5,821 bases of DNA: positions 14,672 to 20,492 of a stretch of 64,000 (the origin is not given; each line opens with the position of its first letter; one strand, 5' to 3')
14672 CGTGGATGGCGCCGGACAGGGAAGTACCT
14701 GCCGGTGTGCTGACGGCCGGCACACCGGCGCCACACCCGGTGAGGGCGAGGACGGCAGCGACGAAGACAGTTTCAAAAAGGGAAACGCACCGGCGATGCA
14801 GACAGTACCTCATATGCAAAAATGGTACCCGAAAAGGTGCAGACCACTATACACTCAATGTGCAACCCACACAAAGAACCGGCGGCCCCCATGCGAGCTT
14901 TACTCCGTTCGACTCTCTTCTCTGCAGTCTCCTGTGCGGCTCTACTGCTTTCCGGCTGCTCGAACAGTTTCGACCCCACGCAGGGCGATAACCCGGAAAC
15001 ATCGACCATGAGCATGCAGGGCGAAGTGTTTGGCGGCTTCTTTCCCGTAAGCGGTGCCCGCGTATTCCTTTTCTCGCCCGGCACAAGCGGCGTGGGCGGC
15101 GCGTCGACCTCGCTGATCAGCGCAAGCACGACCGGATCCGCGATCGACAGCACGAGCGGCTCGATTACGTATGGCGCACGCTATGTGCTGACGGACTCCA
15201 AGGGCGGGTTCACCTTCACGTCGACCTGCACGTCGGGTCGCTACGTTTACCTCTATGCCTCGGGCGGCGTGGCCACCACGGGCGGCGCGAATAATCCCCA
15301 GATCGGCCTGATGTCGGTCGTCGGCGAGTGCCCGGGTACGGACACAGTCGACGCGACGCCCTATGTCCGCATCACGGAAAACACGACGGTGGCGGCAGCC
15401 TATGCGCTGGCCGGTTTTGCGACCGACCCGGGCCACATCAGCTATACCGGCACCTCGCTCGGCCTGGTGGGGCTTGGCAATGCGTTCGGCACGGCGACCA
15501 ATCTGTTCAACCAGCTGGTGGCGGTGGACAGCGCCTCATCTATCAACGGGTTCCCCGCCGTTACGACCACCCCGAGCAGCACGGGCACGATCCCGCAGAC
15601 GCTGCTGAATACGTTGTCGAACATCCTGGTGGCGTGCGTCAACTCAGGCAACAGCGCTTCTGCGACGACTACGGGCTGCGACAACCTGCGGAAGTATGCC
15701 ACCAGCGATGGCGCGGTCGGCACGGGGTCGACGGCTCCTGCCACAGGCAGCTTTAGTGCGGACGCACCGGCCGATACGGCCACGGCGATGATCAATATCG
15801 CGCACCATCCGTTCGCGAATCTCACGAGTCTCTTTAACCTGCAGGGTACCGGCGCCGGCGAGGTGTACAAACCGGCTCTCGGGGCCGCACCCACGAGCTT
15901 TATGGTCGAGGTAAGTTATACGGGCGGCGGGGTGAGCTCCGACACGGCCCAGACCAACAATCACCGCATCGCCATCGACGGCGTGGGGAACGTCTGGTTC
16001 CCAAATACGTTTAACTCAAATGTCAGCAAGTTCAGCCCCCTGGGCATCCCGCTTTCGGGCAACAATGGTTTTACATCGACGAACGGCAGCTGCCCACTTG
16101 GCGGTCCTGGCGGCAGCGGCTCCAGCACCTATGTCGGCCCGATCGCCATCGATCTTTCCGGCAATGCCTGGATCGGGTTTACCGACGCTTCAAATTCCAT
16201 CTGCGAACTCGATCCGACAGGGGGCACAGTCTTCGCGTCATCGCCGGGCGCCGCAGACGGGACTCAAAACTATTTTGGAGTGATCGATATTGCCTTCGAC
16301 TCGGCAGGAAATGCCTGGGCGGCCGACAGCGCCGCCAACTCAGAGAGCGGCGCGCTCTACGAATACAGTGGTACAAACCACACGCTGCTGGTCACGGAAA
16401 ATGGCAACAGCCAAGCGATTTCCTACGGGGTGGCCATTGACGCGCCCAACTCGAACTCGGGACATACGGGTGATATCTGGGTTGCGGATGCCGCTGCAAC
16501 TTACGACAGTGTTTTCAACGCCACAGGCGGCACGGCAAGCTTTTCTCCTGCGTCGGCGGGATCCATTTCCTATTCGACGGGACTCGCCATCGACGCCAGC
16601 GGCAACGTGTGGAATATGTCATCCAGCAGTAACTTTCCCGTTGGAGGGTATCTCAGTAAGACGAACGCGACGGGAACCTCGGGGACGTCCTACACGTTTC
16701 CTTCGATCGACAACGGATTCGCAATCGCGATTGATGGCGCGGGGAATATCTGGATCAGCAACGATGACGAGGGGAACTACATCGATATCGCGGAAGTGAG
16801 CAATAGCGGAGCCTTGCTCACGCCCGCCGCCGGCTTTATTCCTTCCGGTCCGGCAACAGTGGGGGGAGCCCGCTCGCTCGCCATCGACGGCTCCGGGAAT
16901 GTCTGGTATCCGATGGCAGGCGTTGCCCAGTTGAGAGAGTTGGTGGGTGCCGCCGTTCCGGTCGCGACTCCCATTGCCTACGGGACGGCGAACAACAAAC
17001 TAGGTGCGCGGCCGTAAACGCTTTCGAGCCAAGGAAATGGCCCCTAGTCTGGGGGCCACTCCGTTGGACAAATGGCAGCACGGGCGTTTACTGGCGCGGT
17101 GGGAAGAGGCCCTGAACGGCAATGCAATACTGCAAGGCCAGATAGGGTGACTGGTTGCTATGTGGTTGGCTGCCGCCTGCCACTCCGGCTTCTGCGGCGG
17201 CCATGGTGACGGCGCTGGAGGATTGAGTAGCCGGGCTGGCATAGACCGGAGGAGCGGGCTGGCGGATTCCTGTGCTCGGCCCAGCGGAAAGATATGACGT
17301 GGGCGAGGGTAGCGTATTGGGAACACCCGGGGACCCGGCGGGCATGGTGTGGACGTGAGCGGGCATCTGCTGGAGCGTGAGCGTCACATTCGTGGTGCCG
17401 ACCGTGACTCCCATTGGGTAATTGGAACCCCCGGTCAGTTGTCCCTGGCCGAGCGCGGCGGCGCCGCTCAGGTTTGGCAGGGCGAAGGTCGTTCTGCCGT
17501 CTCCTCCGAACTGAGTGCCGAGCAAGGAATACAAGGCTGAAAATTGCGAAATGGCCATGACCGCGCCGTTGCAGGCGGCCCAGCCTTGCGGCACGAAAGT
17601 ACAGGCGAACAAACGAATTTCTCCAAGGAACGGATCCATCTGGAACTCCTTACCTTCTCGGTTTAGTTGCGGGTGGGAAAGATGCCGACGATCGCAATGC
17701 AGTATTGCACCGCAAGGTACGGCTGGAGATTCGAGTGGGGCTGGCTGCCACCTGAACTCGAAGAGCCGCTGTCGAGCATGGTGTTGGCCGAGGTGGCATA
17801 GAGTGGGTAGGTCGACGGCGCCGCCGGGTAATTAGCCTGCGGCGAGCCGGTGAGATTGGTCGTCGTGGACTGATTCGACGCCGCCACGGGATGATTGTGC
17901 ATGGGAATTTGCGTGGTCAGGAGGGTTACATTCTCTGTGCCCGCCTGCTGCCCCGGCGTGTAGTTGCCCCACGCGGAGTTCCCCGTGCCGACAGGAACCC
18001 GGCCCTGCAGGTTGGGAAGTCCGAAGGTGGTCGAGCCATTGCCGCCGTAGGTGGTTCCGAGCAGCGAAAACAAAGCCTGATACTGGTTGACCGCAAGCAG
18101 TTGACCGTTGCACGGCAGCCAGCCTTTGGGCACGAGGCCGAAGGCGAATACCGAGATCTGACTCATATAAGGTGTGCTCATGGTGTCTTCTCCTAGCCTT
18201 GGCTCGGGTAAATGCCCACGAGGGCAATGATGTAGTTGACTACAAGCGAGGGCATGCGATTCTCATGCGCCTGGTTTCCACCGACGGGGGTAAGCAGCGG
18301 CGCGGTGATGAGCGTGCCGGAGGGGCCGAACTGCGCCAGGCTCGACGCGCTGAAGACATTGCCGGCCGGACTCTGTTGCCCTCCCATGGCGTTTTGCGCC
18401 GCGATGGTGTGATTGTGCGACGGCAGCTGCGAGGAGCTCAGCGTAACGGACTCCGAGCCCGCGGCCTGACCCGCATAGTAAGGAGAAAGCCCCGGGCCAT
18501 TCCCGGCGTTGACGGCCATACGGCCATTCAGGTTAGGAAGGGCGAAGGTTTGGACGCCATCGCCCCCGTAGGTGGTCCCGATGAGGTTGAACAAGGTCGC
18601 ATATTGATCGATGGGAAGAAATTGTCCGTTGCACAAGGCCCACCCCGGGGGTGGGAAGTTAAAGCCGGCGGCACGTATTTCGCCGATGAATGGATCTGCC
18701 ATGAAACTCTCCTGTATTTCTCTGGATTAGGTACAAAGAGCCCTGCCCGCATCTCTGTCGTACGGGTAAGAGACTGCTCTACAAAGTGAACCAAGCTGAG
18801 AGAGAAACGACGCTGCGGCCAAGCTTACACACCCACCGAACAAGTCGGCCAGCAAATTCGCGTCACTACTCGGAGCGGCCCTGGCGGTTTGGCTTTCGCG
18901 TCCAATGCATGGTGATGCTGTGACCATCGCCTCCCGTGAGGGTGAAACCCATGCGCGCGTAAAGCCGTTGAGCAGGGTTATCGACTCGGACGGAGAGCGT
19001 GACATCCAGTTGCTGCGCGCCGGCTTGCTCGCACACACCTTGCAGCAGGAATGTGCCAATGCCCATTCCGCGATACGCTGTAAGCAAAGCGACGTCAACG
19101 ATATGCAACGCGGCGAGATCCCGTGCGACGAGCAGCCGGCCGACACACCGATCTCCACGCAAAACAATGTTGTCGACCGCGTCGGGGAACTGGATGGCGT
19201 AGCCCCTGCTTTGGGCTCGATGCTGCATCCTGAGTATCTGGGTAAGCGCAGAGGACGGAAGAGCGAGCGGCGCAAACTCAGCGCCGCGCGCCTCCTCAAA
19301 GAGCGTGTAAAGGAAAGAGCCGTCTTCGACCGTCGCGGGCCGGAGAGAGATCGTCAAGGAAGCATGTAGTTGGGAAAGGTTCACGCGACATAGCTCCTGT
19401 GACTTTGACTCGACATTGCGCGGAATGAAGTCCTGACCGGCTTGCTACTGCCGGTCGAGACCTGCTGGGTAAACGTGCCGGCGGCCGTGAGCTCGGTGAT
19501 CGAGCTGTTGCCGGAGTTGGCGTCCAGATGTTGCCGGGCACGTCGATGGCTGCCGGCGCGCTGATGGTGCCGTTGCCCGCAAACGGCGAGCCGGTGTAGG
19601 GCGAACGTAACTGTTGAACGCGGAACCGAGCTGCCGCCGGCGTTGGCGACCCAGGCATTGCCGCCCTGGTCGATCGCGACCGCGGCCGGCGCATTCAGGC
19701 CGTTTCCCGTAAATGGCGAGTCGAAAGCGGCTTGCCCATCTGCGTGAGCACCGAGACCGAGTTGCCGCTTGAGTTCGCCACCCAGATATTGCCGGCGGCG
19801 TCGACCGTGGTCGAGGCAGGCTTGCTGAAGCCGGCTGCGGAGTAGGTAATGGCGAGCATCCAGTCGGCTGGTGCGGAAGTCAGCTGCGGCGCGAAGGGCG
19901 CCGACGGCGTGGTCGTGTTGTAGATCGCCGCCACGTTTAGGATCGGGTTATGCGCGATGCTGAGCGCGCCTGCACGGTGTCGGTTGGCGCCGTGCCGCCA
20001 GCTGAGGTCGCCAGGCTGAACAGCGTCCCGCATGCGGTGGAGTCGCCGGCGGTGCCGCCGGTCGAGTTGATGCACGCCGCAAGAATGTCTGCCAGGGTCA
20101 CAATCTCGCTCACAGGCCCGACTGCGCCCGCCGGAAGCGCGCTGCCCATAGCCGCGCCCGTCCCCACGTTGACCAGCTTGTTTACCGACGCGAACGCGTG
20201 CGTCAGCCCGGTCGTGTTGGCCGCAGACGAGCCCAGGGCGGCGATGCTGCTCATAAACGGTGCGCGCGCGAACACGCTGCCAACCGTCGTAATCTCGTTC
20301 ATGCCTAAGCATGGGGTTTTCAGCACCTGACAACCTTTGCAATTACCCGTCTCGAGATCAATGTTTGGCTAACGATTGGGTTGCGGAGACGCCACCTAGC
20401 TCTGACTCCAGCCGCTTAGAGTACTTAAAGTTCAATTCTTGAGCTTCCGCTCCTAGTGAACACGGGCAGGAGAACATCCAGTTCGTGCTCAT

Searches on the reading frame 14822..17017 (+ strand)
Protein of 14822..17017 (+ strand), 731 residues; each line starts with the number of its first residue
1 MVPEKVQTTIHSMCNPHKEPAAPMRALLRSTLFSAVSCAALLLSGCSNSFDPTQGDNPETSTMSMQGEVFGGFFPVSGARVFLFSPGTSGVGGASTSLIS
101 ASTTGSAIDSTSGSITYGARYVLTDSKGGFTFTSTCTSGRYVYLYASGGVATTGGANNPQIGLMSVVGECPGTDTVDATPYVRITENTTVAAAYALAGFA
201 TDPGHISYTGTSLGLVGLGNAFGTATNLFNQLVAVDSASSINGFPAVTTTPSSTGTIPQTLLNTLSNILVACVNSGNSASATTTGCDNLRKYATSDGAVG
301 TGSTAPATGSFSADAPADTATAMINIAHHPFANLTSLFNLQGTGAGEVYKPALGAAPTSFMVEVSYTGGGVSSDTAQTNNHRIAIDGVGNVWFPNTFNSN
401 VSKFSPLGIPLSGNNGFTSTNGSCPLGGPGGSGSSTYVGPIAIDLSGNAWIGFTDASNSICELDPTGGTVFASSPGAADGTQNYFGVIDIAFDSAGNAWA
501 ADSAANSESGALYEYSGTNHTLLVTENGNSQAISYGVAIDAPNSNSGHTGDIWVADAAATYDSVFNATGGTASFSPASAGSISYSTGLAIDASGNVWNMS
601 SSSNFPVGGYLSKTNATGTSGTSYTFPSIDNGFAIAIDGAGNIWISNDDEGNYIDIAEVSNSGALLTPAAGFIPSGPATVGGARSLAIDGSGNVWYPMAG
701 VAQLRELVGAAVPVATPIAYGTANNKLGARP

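Call 4: search_protein_families(library=pfam, proteins=[window:14822-17017:+], max_evalue=0.1)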
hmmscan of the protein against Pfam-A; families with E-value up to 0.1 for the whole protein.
window:14822-17017:+ (731 aa): 2 families
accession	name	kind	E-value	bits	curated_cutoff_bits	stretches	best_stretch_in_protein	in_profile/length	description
PF08450.18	SGL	-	0.0027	17.8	26.3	0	489-600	90-201/246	SMP-30/Gluconolactonase/LRE-like region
PF06739.17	SBBP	-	0.0067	16.8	20.5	0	430-449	7-26/38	Beta-propeller repeat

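Call 6: search_protein_families(library=ncbifam, proteins=[window:14822-17017:+], max_evalue=0.1)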
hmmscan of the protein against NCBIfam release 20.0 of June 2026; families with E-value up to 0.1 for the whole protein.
window:14822-17017:+ (731 aa): 1 family
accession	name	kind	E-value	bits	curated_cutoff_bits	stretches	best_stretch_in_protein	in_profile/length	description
NF052228.1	T9SS_PorZ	equivalog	0.00058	18.4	260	0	481-653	427-611/757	type IX secretion system anionic LPS delivery protein PorZ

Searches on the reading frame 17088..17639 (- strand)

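Call 6: search_protein_families(library=ncbifam, proteins=[window:17088-17639:-], max_evalue=0.1)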
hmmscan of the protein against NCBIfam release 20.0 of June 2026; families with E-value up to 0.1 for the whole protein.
window:17088-17639:- (183 aa): 0 families

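Call 9: search_protein_families(library=pfam, proteins=[window:17088-17639:-], max_evalue=0.1)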
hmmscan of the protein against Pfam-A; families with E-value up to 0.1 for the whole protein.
window:17088-17639:- (183 aa): 1 family
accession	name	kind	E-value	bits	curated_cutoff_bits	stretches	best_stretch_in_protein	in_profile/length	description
PF07484.17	Collar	-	2.1e-25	88.8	24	1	6-60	1-55/57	Phage Tail Collar Domain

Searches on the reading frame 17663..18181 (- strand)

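Call 6: search_protein_families(library=ncbifam, proteins=[window:17663-18181:-], max_evalue=0.1)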
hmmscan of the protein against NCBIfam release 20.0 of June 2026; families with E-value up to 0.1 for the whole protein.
window:17663-18181:- (172 aa): 0 families

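Call 9: search_protein_families(library=pfam, proteins=[window:17663-18181:-], max_evalue=0.1)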
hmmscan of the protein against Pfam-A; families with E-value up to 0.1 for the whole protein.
window:17663-18181:- (172 aa): 2 families
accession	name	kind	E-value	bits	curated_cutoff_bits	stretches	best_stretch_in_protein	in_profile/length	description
PF07484.17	Collar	-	1.6e-26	92.4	24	1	8-63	2-57/57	Phage Tail Collar Domain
PF21939.1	Gp10_C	-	0.001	20.4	27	1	59-158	34-133/139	Baseplate structural protein Gp10, C-terminal domain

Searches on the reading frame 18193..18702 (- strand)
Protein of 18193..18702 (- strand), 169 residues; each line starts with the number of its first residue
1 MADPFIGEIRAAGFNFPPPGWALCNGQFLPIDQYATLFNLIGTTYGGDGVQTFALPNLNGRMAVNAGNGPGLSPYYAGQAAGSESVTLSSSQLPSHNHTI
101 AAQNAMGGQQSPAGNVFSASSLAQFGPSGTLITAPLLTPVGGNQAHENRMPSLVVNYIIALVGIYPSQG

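Call 6: search_protein_families(library=ncbifam, proteins=[window:18193-18702:-], max_evalue=0.1)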
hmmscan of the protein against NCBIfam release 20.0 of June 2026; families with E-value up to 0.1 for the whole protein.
window:18193-18702:- (169 aa): 0 families

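Call 9: search_protein_families(library=pfam, proteins=[window:18193-18702:-], max_evalue=0.1)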
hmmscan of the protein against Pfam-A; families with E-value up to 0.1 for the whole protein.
window:18193-18702:- (169 aa): 1 family
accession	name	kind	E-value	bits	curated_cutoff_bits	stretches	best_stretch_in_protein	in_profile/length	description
PF07484.17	Collar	-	1.8e-25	89.1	24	1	7-62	1-56/57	Phage Tail Collar Domain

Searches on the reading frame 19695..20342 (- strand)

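Call 6: search_protein_families(library=ncbifam, proteins=[window:19695-20342:-], max_evalue=0.1)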
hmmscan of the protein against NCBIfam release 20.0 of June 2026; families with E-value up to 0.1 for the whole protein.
window:19695-20342:- (215 aa): 0 families

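Call 9: search_protein_families(library=pfam, proteins=[window:19695-20342:-], max_evalue=0.1)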
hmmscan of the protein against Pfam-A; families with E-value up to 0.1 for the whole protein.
window:19695-20342:- (215 aa): 2 families
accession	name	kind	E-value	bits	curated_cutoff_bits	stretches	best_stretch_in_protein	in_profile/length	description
PF01436.27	NHL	-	0.0032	17.8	20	1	172-198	1-27/28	NHL repeat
PF08450.18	SGL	-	0.099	12.7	26.3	0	174-205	185-216/246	SMP-30/Gluconolactonase/LRE-like region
